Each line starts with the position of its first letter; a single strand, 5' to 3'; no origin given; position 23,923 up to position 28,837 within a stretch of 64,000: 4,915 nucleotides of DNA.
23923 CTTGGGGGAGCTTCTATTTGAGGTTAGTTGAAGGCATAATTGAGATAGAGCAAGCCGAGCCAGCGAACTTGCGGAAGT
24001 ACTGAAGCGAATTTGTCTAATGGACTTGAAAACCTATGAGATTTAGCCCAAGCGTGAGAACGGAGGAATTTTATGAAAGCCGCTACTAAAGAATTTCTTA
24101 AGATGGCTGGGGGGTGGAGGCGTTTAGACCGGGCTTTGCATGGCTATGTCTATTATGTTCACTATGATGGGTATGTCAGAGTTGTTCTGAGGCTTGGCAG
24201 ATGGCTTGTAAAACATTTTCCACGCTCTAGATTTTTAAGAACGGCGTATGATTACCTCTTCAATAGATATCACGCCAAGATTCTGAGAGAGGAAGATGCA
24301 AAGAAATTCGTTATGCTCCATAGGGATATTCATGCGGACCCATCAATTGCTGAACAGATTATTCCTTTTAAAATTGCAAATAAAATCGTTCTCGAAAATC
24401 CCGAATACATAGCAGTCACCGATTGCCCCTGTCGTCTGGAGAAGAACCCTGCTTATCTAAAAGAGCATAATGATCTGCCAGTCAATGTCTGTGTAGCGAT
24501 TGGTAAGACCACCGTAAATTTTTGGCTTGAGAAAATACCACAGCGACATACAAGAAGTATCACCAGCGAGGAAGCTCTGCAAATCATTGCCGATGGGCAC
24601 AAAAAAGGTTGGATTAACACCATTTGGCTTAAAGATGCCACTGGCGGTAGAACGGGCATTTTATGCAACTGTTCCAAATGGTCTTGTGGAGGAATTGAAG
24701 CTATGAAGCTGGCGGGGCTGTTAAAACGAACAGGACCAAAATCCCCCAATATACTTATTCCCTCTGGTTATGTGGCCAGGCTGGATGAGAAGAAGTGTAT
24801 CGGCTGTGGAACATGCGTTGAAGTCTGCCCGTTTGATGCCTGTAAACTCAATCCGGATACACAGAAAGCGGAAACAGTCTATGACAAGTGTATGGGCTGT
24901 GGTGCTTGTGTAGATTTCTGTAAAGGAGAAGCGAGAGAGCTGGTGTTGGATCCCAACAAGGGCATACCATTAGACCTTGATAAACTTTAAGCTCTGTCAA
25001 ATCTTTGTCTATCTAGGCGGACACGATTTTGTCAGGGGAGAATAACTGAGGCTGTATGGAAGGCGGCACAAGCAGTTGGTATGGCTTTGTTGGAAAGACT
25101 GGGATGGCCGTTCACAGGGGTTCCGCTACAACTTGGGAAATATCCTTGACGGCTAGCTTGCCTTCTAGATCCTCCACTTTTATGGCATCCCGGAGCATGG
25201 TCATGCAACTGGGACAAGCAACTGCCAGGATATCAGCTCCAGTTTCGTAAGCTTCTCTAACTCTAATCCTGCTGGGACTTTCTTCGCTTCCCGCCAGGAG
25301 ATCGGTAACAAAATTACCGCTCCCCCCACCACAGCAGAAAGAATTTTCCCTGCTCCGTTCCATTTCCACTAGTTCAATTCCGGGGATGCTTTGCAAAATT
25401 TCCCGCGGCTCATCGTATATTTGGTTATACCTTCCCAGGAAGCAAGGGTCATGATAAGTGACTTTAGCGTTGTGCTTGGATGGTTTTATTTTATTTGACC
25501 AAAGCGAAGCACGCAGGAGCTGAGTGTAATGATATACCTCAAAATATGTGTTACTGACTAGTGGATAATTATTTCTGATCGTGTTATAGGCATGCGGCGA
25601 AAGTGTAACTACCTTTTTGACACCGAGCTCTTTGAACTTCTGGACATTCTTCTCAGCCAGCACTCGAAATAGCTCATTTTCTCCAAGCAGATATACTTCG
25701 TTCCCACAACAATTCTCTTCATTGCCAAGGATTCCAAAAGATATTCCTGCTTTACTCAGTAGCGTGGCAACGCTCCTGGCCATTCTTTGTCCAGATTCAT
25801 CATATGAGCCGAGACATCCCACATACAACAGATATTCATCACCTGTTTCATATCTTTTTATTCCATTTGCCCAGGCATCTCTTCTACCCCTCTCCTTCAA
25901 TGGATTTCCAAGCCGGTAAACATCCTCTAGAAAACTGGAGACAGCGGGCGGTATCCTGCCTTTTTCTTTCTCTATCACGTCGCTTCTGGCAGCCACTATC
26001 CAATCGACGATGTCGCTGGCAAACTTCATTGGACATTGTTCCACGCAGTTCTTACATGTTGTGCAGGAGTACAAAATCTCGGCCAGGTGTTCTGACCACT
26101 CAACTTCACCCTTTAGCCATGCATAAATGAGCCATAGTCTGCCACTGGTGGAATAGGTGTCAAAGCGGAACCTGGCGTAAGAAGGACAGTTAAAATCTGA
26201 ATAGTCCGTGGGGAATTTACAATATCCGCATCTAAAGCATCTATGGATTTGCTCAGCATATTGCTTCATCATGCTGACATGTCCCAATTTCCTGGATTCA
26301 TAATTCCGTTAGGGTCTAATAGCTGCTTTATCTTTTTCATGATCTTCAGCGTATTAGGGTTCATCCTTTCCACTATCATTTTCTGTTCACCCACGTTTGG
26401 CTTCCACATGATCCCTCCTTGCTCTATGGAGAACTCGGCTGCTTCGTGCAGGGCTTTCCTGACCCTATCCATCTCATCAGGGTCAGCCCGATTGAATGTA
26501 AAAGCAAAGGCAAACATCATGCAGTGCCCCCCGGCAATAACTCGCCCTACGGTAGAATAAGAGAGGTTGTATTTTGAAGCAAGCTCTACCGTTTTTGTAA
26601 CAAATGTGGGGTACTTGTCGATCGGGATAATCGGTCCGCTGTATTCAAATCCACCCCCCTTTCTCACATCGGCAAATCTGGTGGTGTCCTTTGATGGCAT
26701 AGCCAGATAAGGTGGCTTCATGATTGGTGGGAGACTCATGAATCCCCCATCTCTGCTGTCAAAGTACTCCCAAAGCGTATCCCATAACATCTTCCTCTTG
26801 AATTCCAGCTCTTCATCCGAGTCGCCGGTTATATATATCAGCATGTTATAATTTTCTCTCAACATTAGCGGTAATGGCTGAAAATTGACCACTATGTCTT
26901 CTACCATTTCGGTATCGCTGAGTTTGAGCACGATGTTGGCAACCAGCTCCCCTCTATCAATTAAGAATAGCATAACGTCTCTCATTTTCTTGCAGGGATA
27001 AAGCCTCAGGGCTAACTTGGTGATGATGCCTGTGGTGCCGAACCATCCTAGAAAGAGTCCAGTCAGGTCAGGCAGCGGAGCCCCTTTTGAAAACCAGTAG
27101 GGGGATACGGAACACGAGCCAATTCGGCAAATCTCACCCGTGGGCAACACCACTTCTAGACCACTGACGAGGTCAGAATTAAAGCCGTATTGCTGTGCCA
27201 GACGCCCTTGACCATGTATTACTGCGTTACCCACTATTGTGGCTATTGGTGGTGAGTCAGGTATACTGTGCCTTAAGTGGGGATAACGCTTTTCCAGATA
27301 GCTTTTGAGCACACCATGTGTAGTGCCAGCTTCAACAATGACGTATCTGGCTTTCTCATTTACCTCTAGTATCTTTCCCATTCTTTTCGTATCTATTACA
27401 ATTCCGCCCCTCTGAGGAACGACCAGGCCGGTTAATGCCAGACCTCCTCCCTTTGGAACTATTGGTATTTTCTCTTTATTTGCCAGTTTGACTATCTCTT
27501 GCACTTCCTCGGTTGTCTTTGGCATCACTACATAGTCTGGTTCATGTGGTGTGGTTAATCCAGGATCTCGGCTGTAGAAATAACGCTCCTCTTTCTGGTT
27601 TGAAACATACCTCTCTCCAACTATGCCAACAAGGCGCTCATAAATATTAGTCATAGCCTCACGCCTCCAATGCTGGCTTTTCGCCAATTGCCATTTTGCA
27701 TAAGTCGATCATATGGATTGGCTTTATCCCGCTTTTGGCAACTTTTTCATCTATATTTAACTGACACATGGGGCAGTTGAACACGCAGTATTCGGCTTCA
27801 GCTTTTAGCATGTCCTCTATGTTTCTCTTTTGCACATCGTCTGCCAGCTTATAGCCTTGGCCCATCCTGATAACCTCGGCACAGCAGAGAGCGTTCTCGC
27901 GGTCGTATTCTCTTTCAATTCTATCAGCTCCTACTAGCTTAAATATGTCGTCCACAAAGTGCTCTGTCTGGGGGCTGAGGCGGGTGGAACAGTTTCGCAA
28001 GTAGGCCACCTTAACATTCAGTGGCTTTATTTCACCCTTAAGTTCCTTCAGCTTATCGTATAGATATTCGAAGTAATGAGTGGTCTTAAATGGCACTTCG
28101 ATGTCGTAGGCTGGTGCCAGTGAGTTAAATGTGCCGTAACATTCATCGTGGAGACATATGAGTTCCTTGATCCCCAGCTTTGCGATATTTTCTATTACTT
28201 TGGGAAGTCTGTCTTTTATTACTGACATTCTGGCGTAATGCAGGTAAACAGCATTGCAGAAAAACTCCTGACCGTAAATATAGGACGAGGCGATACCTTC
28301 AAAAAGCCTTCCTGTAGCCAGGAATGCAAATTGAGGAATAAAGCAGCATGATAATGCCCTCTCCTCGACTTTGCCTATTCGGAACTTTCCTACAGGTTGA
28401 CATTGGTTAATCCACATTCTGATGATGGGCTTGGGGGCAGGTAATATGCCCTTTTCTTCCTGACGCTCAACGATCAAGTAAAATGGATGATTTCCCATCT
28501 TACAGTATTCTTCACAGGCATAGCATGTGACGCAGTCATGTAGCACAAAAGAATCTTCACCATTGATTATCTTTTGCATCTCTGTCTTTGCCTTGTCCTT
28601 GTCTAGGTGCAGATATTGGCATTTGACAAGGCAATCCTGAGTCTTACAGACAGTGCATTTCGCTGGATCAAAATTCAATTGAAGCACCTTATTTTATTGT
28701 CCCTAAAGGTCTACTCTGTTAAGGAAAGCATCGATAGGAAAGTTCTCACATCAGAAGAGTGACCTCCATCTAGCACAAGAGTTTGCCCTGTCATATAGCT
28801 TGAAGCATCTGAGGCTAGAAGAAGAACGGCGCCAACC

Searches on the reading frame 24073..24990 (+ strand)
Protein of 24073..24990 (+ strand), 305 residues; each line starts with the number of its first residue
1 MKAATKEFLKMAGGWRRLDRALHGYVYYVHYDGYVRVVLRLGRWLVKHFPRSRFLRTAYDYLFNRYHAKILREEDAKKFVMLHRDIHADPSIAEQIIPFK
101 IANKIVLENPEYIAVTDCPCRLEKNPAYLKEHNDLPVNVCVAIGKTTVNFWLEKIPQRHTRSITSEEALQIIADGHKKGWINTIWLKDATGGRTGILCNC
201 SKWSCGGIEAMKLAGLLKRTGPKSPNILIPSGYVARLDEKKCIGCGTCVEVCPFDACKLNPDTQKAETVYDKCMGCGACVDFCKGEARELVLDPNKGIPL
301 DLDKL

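Call 47: search_protein_families(library=pfam, proteins=[window:24073-24990:+], max_evalue=0.00001)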
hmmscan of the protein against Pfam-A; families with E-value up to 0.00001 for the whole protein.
window:24073-24990:+ (305 aa): 9 families
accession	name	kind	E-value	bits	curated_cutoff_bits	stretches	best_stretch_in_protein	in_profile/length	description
PF00037.32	Fer4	-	2.8e-13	49.5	21.1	1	237-256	3-22/24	4Fe-4S binding domain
PF12797.12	Fer4_2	-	4e-11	42.5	24.5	1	237-254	5-22/22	4Fe-4S binding domain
PF13237.11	Fer4_10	-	7.8e-10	39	25.5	1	236-283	3-52/53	4Fe-4S dicluster domain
PF14697.11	Fer4_21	-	1.4e-08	35.2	35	1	235-283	1-51/59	4Fe-4S dicluster domain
PF12800.12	Fer4_4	-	1.7e-08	34.5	24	0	240-254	2-16/17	4Fe-4S binding domain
PF12837.12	Fer4_6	-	2.9e-08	33.7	25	1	238-256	5-23/24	4Fe-4S binding domain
PF12838.12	Fer4_7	-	6.2e-08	33.4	27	1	241-284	1-49/52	4Fe-4S dicluster domain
PF13187.11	Fer4_9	-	1.2e-07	32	27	1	241-285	1-49/52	4Fe-4S dicluster domain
PF12798.12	Fer4_3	-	1.2e-06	29.3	27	0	242-256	1-15/15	4Fe-4S binding domain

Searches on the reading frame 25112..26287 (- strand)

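Call 46: search_protein_families(library=pfam, proteins=[window:25112-26287:-], max_evalue=0.00001)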
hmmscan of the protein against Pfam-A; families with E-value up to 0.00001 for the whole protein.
window:25112-26287:- (391 aa): 3 families
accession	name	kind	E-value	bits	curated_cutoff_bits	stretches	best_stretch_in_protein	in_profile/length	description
PF02754.22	CCG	-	5.4e-32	110.2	20.6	2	276-366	1-85/85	Cysteine-rich domain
PF13183.11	Fer4_8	-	4.1e-12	46.9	27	1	14-88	2-67/68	4Fe-4S dicluster domain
PF13534.11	Fer4_17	-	2e-07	31.9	22.2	1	16-89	1-60/61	4Fe-4S dicluster domain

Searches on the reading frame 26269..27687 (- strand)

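Call 46: search_protein_families(library=pfam, proteins=[window:26269-27687:-], max_evalue=0.00001)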
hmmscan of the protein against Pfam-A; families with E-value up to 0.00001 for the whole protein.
window:26269-27687:- (472 aa): 2 families
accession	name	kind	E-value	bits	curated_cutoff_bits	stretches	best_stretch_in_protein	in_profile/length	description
PF01565.28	FAD_binding_4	-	2.5e-31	108.6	26.4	1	50-189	1-138/139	FAD binding domain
PF02913.24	FAD-oxidase_C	-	4.3e-16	59.8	21.2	1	354-467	135-247/248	FAD linked oxidases, C-terminal domain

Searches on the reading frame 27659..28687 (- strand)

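Call 46: search_protein_families(library=pfam, proteins=[window:27659-28687:-], max_evalue=0.00001)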
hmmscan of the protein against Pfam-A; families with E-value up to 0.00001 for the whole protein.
window:27659-28687:- (342 aa): 1 family
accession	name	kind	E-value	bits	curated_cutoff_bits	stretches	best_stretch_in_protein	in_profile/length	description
PF02754.22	CCG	-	1.7e-07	31.6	20.6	1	227-313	1-85/85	Cysteine-rich domain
